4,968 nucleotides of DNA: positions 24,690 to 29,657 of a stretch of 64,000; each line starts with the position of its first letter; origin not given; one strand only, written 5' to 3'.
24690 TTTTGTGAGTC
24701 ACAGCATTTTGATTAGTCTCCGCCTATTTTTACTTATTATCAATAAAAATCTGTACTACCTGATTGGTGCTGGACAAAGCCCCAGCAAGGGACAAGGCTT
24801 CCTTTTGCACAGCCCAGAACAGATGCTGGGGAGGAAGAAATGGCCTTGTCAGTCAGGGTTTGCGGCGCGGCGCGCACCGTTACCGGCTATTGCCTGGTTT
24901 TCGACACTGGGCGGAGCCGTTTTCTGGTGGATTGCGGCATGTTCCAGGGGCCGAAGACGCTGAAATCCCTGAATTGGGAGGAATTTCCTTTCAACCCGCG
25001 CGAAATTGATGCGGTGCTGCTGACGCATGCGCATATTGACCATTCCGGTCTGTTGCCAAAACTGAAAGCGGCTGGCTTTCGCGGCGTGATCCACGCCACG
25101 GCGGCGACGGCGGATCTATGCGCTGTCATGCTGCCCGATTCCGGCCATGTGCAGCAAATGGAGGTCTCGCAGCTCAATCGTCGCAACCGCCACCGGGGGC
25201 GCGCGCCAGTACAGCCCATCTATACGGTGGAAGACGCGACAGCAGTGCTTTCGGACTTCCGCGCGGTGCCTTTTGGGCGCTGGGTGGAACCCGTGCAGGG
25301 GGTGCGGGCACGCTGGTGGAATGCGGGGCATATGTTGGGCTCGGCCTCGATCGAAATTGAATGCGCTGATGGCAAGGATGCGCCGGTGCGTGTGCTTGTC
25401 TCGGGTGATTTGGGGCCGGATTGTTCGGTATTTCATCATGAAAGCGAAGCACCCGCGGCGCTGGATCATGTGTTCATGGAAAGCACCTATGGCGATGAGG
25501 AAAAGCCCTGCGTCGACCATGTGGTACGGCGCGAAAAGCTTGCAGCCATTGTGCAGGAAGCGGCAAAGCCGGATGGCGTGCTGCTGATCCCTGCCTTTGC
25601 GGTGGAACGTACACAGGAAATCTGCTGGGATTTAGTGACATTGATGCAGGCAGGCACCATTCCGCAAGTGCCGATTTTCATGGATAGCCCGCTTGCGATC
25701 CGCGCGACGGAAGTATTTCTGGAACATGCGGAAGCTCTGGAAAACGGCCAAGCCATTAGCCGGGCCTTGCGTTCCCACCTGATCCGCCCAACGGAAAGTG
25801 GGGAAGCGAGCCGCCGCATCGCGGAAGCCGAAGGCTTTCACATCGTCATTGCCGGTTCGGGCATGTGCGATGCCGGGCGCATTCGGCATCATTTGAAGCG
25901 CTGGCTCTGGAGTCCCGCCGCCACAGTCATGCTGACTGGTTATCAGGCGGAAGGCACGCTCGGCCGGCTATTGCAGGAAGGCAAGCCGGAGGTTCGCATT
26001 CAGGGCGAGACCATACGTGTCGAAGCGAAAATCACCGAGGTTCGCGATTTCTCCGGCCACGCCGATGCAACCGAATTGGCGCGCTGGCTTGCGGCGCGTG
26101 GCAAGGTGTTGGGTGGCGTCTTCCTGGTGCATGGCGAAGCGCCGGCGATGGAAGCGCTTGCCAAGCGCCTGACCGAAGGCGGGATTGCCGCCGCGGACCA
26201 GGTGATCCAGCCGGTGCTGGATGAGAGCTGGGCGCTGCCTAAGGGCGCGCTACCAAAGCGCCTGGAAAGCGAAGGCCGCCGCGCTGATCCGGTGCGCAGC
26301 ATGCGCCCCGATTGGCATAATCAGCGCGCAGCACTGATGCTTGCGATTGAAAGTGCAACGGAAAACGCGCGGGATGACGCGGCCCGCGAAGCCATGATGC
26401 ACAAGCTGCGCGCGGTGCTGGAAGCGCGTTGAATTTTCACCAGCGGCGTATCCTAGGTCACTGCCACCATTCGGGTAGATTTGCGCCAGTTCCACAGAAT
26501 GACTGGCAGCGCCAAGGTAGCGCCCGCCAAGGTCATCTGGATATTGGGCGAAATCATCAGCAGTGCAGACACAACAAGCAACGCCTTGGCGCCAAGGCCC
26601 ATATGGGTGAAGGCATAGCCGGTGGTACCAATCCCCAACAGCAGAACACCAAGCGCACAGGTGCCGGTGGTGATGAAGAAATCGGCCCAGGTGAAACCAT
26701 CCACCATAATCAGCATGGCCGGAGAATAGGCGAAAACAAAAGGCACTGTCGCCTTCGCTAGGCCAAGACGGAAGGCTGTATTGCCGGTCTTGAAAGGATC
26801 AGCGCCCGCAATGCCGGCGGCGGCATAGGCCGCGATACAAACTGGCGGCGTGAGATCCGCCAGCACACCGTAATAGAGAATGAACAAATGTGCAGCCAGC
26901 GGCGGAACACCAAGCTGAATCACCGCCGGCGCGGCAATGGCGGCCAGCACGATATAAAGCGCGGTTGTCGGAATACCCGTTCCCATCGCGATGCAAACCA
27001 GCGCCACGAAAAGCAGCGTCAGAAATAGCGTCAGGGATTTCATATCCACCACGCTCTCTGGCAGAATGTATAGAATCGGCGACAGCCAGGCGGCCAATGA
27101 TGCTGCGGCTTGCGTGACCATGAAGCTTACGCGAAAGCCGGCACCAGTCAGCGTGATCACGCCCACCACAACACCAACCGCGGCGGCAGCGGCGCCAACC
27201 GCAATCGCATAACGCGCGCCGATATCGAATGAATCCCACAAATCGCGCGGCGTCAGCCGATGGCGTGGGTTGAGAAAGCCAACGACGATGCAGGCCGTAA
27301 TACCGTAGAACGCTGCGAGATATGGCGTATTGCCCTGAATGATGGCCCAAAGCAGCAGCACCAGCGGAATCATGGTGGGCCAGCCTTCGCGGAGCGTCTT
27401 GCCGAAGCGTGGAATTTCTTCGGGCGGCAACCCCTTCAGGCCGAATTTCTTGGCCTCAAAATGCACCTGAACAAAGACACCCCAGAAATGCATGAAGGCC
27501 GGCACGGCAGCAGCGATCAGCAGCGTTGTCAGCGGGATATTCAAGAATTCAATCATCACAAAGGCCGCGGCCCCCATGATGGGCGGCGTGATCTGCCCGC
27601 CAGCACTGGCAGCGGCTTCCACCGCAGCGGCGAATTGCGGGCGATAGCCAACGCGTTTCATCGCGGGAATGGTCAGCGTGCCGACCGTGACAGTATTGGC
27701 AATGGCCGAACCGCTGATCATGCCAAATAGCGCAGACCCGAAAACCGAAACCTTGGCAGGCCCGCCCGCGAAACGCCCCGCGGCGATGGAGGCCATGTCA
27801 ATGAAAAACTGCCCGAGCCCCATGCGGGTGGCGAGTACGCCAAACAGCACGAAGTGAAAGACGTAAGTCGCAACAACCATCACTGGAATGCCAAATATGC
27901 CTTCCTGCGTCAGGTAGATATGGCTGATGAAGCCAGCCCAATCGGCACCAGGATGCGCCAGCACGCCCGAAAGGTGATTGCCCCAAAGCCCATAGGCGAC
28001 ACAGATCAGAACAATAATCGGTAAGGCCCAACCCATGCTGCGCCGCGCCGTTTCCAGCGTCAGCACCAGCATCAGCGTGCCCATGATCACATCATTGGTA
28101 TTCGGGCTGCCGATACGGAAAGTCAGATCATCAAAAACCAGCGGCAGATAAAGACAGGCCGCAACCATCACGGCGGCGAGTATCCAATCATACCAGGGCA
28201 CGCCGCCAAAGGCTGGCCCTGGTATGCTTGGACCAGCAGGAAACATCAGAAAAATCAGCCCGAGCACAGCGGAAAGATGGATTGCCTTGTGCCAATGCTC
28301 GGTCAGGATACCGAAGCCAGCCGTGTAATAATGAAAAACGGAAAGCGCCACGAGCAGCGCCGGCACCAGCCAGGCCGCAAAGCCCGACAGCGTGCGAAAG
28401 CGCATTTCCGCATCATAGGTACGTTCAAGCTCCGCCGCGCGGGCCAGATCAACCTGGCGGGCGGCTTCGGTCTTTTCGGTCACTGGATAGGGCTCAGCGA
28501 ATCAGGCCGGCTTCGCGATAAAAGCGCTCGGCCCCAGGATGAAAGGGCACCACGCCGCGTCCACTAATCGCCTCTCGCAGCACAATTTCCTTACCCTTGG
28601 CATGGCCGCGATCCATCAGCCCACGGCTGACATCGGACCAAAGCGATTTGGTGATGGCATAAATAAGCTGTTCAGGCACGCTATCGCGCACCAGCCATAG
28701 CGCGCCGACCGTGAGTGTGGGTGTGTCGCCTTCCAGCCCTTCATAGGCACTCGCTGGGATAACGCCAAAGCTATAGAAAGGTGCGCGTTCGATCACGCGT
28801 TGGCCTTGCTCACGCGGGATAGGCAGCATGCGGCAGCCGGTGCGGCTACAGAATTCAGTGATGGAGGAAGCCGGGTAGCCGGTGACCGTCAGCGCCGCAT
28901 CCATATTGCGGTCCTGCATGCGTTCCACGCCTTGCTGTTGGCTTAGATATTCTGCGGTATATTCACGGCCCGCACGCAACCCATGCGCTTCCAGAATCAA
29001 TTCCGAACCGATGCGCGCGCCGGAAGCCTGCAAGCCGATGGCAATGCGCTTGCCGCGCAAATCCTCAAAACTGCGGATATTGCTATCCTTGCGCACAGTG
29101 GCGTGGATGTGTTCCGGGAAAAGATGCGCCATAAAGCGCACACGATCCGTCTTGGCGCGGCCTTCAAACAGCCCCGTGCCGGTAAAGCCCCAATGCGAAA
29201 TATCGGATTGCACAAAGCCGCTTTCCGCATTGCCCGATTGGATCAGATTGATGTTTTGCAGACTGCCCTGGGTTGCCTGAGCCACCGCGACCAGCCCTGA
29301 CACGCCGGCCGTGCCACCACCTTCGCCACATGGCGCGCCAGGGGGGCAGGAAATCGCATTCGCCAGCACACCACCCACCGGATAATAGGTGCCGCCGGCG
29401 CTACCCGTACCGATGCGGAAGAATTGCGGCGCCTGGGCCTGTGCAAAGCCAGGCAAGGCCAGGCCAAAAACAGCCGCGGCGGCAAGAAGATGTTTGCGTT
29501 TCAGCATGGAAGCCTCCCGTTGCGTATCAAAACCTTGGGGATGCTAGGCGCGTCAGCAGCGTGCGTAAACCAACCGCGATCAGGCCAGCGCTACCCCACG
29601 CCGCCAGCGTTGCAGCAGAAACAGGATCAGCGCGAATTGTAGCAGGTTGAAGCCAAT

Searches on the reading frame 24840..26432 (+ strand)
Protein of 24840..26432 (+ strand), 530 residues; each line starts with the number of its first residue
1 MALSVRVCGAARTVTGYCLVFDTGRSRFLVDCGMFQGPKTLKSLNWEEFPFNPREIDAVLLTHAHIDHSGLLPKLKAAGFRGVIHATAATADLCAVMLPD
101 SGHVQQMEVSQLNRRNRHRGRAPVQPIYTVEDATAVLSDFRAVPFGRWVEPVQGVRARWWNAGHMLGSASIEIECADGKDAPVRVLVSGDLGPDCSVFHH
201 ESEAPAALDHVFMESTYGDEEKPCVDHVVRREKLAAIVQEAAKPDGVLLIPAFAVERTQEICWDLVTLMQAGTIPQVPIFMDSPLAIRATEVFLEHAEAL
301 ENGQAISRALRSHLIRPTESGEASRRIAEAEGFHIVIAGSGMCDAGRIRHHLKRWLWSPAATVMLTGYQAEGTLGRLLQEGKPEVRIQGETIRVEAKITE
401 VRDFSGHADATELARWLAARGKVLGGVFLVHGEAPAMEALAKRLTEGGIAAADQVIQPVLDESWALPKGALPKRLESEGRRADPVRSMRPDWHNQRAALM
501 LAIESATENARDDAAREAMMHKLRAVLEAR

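Call 22: search_protein_families(library=pfam, proteins=[window:24840-26432:+])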
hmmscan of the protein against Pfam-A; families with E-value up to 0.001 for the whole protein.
window:24840-26432:+ (530 aa): 5 families
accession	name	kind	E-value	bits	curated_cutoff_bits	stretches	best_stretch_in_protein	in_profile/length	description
PF10996.14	Beta-Casp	-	1.5e-33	116.3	27.7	1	258-377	1-119/120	Beta-Casp domain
PF07521.17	RMMBL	-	1.5e-13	50.9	21.6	1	392-449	2-58/63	Zn-dependent metallo-hydrolase RNA specificity domain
PF00753.33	Lactamase_B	-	1.9e-11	44.7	22.7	1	15-85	5-73/196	Metallo-beta-lactamase superfamily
PF12706.13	Lactamase_B_2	-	3.5e-07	30.5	27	1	27-99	2-75/200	Beta-lactamase superfamily domain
PF16661.11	Lactamase_B_6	-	3.1e-05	23.9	27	1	25-173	6-149/193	Metallo-beta-lactamase superfamily domain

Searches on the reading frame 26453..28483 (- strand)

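Call 22: search_protein_families(library=pfam, proteins=[window:26453-28483:-])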
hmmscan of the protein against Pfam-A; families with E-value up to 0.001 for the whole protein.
window:26453-28483:- (676 aa): 1 family
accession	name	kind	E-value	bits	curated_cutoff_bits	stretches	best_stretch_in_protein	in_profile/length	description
PF06808.19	DctM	-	1.3e-98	330.9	23.8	1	137-593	1-407/413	Tripartite ATP-independent periplasmic transporter, DctM component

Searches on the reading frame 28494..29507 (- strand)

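Call 22: search_protein_families(library=pfam, proteins=[window:28494-29507:-])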
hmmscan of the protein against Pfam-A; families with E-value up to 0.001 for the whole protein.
window:28494-29507:- (337 aa): 2 families
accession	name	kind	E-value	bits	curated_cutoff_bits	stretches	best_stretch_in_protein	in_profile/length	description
PF16868.10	NMT1_3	-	3.5e-69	234.1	27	1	32-334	1-289/289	NMT1-like family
PF12974.12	Phosphonate-bd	-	1.3e-06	28.4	27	1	136-207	89-162/242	ABC transporter, phosphonate, periplasmic substrate-binding protein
